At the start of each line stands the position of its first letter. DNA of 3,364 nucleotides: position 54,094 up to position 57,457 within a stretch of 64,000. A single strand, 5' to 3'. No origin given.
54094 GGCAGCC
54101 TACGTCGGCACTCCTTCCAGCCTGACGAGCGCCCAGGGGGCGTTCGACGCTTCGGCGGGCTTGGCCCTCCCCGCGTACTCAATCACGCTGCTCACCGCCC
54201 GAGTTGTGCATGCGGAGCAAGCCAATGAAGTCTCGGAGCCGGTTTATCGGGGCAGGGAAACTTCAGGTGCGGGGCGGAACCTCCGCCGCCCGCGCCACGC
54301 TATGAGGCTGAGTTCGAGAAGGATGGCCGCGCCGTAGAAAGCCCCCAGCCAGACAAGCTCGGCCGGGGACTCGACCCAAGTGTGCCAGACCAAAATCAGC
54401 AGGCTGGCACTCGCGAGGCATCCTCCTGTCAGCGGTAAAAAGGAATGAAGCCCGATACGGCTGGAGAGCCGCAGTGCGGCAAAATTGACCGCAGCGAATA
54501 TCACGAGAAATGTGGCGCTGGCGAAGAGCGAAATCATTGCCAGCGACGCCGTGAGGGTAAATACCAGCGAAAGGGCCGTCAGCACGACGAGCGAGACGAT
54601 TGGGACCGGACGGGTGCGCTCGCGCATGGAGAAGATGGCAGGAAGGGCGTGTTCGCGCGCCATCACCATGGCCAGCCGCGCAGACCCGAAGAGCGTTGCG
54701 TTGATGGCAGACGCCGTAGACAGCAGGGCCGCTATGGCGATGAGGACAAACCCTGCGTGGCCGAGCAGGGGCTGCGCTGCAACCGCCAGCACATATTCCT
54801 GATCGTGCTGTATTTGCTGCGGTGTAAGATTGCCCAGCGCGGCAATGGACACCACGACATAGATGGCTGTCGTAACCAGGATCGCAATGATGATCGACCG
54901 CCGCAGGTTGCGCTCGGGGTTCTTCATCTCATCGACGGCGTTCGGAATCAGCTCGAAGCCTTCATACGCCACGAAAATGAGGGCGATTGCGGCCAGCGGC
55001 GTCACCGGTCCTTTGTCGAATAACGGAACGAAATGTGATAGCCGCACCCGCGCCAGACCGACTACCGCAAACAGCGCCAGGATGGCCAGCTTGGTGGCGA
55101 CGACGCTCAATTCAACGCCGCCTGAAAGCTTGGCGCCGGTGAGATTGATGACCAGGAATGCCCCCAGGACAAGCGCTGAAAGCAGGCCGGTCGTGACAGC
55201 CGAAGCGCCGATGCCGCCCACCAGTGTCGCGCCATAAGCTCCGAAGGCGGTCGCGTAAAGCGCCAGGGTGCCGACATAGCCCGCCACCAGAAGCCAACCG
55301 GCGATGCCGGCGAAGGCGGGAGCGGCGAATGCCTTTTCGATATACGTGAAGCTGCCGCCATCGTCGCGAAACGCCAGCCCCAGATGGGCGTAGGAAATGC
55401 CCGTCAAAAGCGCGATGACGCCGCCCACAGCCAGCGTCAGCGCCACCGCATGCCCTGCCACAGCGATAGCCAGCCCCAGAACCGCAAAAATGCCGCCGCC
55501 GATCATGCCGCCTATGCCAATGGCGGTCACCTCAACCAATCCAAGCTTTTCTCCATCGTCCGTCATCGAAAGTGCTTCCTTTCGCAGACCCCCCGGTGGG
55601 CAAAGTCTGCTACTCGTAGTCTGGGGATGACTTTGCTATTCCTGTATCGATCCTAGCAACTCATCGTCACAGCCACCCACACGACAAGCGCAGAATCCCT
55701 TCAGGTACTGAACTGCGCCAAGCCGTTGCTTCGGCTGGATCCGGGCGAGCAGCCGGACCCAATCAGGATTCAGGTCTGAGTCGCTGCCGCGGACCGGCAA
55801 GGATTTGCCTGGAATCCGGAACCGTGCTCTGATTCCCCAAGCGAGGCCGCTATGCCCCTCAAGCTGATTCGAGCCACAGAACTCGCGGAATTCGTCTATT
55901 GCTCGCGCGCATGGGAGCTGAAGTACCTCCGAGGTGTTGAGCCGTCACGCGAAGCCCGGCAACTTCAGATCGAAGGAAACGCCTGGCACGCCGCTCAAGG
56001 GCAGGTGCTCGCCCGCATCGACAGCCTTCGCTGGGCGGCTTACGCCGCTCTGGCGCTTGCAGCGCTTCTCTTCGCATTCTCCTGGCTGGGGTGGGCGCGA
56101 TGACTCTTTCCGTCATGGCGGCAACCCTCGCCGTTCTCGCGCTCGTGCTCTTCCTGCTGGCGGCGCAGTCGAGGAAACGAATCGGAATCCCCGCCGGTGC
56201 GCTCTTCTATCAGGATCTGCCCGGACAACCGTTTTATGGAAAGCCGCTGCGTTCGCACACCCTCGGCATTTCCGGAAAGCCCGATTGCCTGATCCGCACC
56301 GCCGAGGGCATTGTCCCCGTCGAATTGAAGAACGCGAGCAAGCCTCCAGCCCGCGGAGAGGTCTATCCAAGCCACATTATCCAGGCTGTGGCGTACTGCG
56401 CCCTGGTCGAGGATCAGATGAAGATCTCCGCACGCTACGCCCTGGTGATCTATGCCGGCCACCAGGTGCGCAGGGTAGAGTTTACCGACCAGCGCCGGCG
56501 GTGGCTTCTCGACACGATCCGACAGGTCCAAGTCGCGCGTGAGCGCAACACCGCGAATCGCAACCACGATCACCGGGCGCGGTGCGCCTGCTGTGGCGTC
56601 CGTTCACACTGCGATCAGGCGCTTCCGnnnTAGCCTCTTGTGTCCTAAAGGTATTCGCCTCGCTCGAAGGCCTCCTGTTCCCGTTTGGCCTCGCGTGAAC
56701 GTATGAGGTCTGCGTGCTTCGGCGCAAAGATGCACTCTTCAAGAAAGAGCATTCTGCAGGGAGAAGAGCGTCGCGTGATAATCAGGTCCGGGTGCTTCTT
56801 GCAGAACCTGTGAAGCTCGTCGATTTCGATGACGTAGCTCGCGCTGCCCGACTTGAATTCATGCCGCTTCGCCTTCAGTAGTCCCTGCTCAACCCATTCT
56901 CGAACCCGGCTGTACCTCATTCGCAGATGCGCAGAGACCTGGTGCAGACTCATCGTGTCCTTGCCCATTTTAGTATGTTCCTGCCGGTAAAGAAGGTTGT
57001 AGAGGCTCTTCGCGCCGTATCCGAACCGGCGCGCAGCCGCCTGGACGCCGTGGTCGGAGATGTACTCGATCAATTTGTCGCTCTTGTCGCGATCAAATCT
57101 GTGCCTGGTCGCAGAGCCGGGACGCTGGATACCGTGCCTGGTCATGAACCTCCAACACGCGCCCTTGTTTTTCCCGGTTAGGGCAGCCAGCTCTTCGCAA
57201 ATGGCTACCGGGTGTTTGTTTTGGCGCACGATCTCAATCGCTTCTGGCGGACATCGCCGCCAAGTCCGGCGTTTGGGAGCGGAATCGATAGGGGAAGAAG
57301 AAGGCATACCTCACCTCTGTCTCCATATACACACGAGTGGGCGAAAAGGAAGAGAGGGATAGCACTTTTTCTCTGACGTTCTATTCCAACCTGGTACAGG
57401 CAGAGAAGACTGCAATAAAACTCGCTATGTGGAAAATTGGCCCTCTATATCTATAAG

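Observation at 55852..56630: Split, doubly membrane-anchored Cas4 without CRISPR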

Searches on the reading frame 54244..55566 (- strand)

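Call 13: search_protein_families(library=pfam, proteins=[window:54244-55566:-], max_evalue=0.01)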
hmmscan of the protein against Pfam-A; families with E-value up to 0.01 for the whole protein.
window:54244-55566:- (440 aa): 3 families
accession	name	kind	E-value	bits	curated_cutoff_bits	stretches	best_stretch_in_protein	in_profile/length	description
PF13520.12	AA_permease_2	-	1.5e-42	146.4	27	1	8-366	1-372/427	Amino acid permease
PF00324.27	AA_permease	-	9.6e-30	104.1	24.6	1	13-365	2-371/470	Amino acid permease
PF03845.19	Spore_permease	-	0.0039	16.5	23.4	1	21-252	15-239/321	Spore germination protein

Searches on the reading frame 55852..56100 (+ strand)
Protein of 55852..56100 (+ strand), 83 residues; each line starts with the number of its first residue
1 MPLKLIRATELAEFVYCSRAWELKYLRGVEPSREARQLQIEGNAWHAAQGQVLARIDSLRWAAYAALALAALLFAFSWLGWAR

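Call 3: search_protein_families(library=pfam, proteins=[window:55852-56100:+], max_evalue=1)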
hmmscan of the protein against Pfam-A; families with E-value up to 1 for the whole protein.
seq(83 aa): 2 families
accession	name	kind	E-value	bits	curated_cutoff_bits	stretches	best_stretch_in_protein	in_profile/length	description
PF23930.1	DUF7268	-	0.0017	18.9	27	1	42-82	15-55/104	Family of unknown function (DUF7268)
PF12705.13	PDDEXK_1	-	0.0096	16.3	22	1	8-67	4-64/247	PD-(D/E)XK nuclease superfamily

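Call 4: search_protein_families(library=ncbifam, proteins=[window:55852-56100:+], max_evalue=1)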
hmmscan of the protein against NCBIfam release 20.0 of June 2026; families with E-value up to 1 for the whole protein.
seq(83 aa): 2 families
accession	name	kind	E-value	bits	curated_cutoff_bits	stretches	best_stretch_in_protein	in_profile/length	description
TIGR00372.1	cas4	equivalog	0.04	13.7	65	1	8-55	3-48/180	CRISPR-associated protein Cas4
NF049935.1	cas4g_cas1g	exception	0.078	11.4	560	1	6-49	2-42/546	CRISPR-associated endonuclease Cas4g/Cas1g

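Call 10: find_homologous_proteins(query=window:55852-56100:+, max_evalue=0.01)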
Query seq(83 aa) (83 aa): 101 proteins with E <= 0.01 among 108 candidates.
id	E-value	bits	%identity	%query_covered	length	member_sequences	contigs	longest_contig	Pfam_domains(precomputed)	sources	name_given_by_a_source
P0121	2.0e-46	173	100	100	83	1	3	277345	-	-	-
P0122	2.9e-40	154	86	100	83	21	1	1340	-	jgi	jgi:hypothetical protein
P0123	1.4e-38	148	84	100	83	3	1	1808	-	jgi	jgi:hypothetical protein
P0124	2.2e-38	148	84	100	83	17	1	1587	-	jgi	jgi:hypothetical protein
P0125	1.7e-37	145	81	100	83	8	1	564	-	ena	-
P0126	2.1e-37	145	83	100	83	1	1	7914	-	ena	-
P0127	4.1e-37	144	82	100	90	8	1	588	-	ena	-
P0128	4.2e-37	144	83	100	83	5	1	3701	-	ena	-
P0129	3.3e-36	141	83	100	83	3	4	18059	-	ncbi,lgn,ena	-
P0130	1.7e-35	139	78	100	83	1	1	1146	-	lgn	-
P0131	6.6e-35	137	76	100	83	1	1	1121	-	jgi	jgi:hypothetical protein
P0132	1.9e-34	135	75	100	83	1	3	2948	-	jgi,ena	-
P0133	2.2e-34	135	75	100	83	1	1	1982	-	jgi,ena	-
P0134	2.9e-34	135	75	100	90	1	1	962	-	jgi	jgi:hypothetical protein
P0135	2.9e-34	135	72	100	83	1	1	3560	-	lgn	-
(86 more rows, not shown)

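Call 29: search_protein_families(library=padloc, proteins=[window:55852-56100:+], max_evalue=0.01)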
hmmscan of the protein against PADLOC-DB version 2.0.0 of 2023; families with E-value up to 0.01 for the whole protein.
seq(83 aa): 0 families

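Call 30: search_protein_families(library=phrogs, proteins=[window:55852-56100:+], max_evalue=0.01)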
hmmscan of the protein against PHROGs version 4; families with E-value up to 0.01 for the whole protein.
seq(83 aa): 1 family
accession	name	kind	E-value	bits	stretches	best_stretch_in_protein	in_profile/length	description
phrog_1218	-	DNA, RNA and nucleotide metabolism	4e-05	24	1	3-48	7-52/364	exonuclease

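Call 91: search_solved_structures(query=A10, max_evalue=10, show_alignments=5)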
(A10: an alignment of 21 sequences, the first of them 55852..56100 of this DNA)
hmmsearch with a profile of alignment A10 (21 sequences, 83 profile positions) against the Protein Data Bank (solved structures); distinct sequences matched with E-value up to 10: 1.
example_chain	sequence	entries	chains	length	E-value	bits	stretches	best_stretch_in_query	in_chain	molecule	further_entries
2kck_A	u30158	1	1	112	0.13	15.8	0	13-46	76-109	TPR repeat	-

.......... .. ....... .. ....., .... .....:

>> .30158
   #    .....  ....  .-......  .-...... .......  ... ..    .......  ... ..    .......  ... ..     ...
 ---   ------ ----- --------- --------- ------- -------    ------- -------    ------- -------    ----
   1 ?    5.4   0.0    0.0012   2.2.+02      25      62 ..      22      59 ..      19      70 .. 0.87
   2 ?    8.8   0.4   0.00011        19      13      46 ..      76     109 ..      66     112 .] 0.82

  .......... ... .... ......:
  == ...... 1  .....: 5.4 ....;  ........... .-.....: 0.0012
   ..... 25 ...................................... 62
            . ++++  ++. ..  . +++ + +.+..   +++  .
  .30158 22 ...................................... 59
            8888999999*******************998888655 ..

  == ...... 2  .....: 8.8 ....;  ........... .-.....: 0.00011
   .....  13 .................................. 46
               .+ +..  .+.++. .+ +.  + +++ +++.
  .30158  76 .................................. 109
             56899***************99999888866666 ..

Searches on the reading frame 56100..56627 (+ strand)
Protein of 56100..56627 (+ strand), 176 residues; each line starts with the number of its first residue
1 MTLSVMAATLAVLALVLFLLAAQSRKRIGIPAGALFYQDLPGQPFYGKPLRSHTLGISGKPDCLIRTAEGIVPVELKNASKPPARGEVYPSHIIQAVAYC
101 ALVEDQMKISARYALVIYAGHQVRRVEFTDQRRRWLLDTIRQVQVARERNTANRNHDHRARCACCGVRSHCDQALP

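Call 3: search_protein_families(library=pfam, proteins=[window:56100-56627:+], max_evalue=1)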
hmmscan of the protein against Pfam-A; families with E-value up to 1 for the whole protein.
seq(176 aa): 2 families
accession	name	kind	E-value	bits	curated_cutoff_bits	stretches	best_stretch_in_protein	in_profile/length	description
PF01930.23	Cas_Cas4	-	9.2e-09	36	22.7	1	58-171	53-158/160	Domain of unknown function DUF83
PF10179.15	NDNF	-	0.12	12.8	27.3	1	93-171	13-91/127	Neuron-derived neurotrophic factor, first Fn(III) domain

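Call 4: search_protein_families(library=ncbifam, proteins=[window:56100-56627:+], max_evalue=1)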
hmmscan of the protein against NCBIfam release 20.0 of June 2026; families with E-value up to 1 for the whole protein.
seq(176 aa): 3 families
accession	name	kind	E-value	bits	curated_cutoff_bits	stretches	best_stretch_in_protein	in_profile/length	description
TIGR00372.1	cas4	equivalog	3.5e-17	62.8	65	1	47-171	58-178/180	CRISPR-associated protein Cas4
NF049935.1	cas4g_cas1g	exception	2.4e-12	46.1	560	1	50-171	68-189/546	CRISPR-associated endonuclease Cas4g/Cas1g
TIGR03491.1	TIGR03491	subfamily_domain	0.035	13.1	97.45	1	88-173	122-206/462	TM0106 family RecB-like putative nuclease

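Call 21: find_related_loci(query=A2, collection=genome_contigs, flank=5000)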
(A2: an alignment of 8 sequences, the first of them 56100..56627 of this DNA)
Query A2 (176 aa) in genome_contigs; peptide patterns used: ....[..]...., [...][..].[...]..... (x = any residue, [..] = any of these).
73 stretches matched a pattern; 23 encode a relative of the query (tblastn E <= 1e-3); 23 distinct loci.
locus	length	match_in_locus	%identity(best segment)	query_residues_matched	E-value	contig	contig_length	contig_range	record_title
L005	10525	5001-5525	78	1-175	5e-92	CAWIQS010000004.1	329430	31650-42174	MAG: uncultured Acidobacteriaceae bacterium isolate MFD00964.bin.1.317 genome assembly, contig: contig_21266, whole geno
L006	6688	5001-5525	75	1-175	2e-88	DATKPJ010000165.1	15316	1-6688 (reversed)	MAG TPA_asm: Terracidiphilus sp. isolate SMAG_U14788 k141_2153980, whole genome shotgun sequence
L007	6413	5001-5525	81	1-175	7e-87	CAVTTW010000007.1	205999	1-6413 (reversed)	MAG: uncultured Acidobacteriaceae bacterium isolate MFD09671.bin.2.136 genome assembly, contig: contig_27633, whole geno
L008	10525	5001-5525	77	1-175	3e-80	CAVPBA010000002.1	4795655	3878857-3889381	MAG: Terriglobales bacterium isolate MFD00031.bin.2.5 genome assembly, contig: contig_2236, whole genome shotgun sequenc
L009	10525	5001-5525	74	1-175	1e-79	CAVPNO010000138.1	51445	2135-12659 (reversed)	MAG: uncultured Acidobacteriota bacterium isolate MFD10071.bin.2.55 genome assembly, contig: contig_86568, whole genome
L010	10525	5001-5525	77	1-175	2e-79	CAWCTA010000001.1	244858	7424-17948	MAG: uncultured Acidobacteriota bacterium isolate MFD04428.bin.1.96 genome assembly, contig: contig_10374, whole genome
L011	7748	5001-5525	74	1-175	4e-79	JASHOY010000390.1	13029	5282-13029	MAG: Acidobacteriaceae bacterium isolate JOPF035 JOPF_NEAR_contig_1200155, whole genome shotgun sequence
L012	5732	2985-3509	74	1-175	4e-79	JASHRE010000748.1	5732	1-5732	MAG: Candidatus Sulfotelmatobacter sp. isolate JOPF093 JOPF_N14C_contig_275948, whole genome shotgun sequence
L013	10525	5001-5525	66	1-175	5e-77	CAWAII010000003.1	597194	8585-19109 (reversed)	MAG: uncultured Acidobacteriaceae bacterium isolate MFD03399.bin.2.72 genome assembly, contig: contig_17974, whole genom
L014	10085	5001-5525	66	1-175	1e-76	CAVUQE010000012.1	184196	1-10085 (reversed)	MAG: uncultured Acidobacteriaceae bacterium isolate MFD06092.bin.1.173 genome assembly, contig: contig_35652, whole geno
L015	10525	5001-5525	66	1-175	4e-76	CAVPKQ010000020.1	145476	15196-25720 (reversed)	MAG: uncultured Acidobacteriaceae bacterium isolate MFD10064.bin.1.84 genome assembly, contig: contig_20356, whole genom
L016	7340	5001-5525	67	1-175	3e-73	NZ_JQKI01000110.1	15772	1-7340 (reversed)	Edaphobacter aggregans DSM 19364 Q363DRAFT_scaffold00100.100_C, whole genome shotgun sequence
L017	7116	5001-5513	62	5-175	6e-68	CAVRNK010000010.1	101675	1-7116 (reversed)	MAG: uncultured Acidobacteriaceae bacterium isolate MFD04463.bin.2.146 genome assembly, contig: contig_13400, whole geno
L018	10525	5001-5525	66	1-175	5e-76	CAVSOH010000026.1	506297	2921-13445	MAG: uncultured Acidobacteriaceae bacterium isolate MFD01633.bin.1.176 genome assembly, contig: contig_6599, whole genom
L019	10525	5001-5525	44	1-175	5e-48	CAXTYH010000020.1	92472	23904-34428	MAG TPA_asm: uncultured Bryobacteraceae bacterium isolate public_SRR2387885_metawrap_bin.1 genome assembly, contig: publ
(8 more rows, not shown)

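Call 29: search_protein_families(library=padloc, proteins=[window:56100-56627:+], max_evalue=0.01)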
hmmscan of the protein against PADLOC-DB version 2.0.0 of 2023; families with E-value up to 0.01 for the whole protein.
seq(176 aa): 15 families
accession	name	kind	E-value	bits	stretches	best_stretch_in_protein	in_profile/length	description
PDLC00943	Cas4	-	9.2e-18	62.8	1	47-171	58-178/180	CRISPR-associated protein Cas4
PDLC01250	Cas4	-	2e-15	55.5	1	46-171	51-167/168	"CAS-I,CAS-II,CAS-III,CAS-IV,CAS-V,CAS-VI; acquisition_associated"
PDLC02035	Cas4d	-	1.1e-13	49.1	1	50-171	58-174/196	-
PDLC00944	Cas4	-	3.3e-13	48.2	1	48-171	58-176/177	Cas4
PDLC02083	Cas4_II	-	4.8e-12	44.7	1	50-172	68-184/186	-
PDLC01447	Cas4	-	5.4e-12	44.5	1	50-173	47-159/161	"CAS-I,CAS-II,CAS-III,CAS-IV,CAS-V,CAS-VI; acquisition_associated"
PDLC01747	Cas1g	-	9.5e-12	42.3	1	50-171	56-176/523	-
PDLC02034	Cas4d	-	2.1e-11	41.9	1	50-171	65-180/192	-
PDLC01773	Cas4c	-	6.1e-11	40.1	1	49-172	78-194/229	-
PDLC02067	Cas1b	-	1.6e-10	38.5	1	50-168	50-171/533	-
PDLC01611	Cas4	-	1.9e-10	39.2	1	60-171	54-156/158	"CAS-I,CAS-II,CAS-III,CAS-IV,CAS-V,CAS-VI; acquisition_associated"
PDLC00059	DruK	-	5.9e-06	23.7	1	50-172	119-235/326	PD-(D/E)XK nuclease superfamily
PDLC00060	DruK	-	8.5e-06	23.3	1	39-172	125-260/347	PD-(D/E)XK nuclease superfamily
PDLC02087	Cas4b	-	1.2e-05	23.5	1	69-171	87-188/189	-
PDLC01772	Cas4b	-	0.00027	19.4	1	90-171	81-161/164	-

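Call 30: search_protein_families(library=phrogs, proteins=[window:56100-56627:+], max_evalue=0.01)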
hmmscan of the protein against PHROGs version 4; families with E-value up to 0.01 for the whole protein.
seq(176 aa): 3 families
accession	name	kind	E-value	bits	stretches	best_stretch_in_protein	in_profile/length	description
phrog_1706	-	DNA, RNA and nucleotide metabolism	1.6e-11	45.2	1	54-173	119-244/293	CRISPR/Cas system associated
phrog_298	-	DNA, RNA and nucleotide metabolism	0.00014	22.4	1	49-136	158-246/293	exonuclease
phrog_31195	-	unknown function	0.0057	17.2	1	59-120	101-162/232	-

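Call 41: search_dna_similar(query=window:56100-56627:+, collection=plasmids, mode=protein, max_evalue=1e-8, max_rows=30)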
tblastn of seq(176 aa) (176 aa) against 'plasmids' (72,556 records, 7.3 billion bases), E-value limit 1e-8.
Records with a match: 1; places in all: 1; records where one place covers at least 80% of the query: 0.
Best place of each record, by identity: <60% 1.
By first word of the organism name: Paludisphaera 1.
By predicted mobility (MOB-suite, as given by PLSDB): non-mobilizable 1.
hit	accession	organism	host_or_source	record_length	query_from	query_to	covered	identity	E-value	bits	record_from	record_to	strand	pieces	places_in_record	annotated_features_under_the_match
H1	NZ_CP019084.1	Paludisphaera borealis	-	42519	50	174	71%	28.6%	5e-10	64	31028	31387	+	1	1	PD-(D/E)XK nuclease family protein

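Call 42: search_dna_similar(query=window:56100-56627:+, collection=phages, mode=protein, max_evalue=0.000001, max_rows=20)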
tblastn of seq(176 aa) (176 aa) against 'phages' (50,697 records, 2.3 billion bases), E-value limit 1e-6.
No match.

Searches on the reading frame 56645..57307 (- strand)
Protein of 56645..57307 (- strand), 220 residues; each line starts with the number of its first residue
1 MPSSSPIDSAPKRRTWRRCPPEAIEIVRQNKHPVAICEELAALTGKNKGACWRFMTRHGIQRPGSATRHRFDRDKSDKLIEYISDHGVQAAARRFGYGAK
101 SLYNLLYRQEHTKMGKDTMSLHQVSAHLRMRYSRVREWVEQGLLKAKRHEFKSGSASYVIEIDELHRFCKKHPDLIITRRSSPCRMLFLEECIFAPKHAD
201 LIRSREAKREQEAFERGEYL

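Call 13: search_protein_families(library=pfam, proteins=[window:56645-57307:-], max_evalue=0.01)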
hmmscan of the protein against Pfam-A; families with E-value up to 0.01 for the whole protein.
window:56645-57307:- (220 aa): 2 families
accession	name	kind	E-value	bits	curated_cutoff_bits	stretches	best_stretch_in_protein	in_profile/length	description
PF12728.13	HTH_17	-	0.0002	22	27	0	119-168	2-46/51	Helix-turn-helix domain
PF13411.12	MerR_1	-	0.0039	17.7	21.6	1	119-149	1-31/69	MerR HTH family regulatory protein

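Call 29: search_protein_families(library=padloc, proteins=[window:56645-57307:-], max_evalue=0.01)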
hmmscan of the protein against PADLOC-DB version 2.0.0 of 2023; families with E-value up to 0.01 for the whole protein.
window:56645-57307:- (220 aa): 1 family
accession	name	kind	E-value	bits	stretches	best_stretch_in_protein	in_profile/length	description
PDLC04133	mad1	-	8.1e-06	24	1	114-153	1-37/60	mads_1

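Call 30: search_protein_families(library=phrogs, proteins=[window:56645-57307:-], max_evalue=0.01)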
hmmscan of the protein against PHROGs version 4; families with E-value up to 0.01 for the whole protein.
window:56645-57307:- (220 aa): 3 families
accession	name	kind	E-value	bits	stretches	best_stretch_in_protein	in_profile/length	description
phrog_66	-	integration and excision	5e-05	24.1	1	109-173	84-144/412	excisionase and transcriptional regulator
phrog_4494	-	unknown function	0.00036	22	1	107-181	7-81/109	-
phrog_2907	-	integration and excision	0.0075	17.7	0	114-150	2-38/117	excisionase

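Call 75: search_protein_families(library=ncbifam, proteins=[window:56645-57307:-], max_evalue=0.01)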
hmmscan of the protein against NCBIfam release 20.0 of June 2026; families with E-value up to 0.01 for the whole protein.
window:56645-57307:- (220 aa): 0 families

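Call 94: search_solved_structures(query=window:56645-57304:-, max_evalue=1)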
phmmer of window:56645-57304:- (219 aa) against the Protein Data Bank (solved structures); distinct sequences matched with E-value up to 1: 5.
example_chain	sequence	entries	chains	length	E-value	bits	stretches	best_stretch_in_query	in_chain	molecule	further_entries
7t7t_A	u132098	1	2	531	0.088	15.8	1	121-178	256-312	Protein TONSOKU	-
4ma5_A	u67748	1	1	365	0.5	13.3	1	52-112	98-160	Phosphoribosylaminoimidazole carboxylase, ATPase subunit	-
5jqw_A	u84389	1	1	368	0.51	13.3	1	52-112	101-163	N5-carboxyaminoimidazole ribonucleotide synthase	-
4m9u_A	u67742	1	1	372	0.51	13.3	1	52-112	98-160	Phosphoribosylaminoimidazole carboxylase, ATPase subunit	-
4ma0_A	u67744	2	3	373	0.51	13.3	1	52-112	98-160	Phosphoribosylaminoimidazole carboxylase, ATPase subunit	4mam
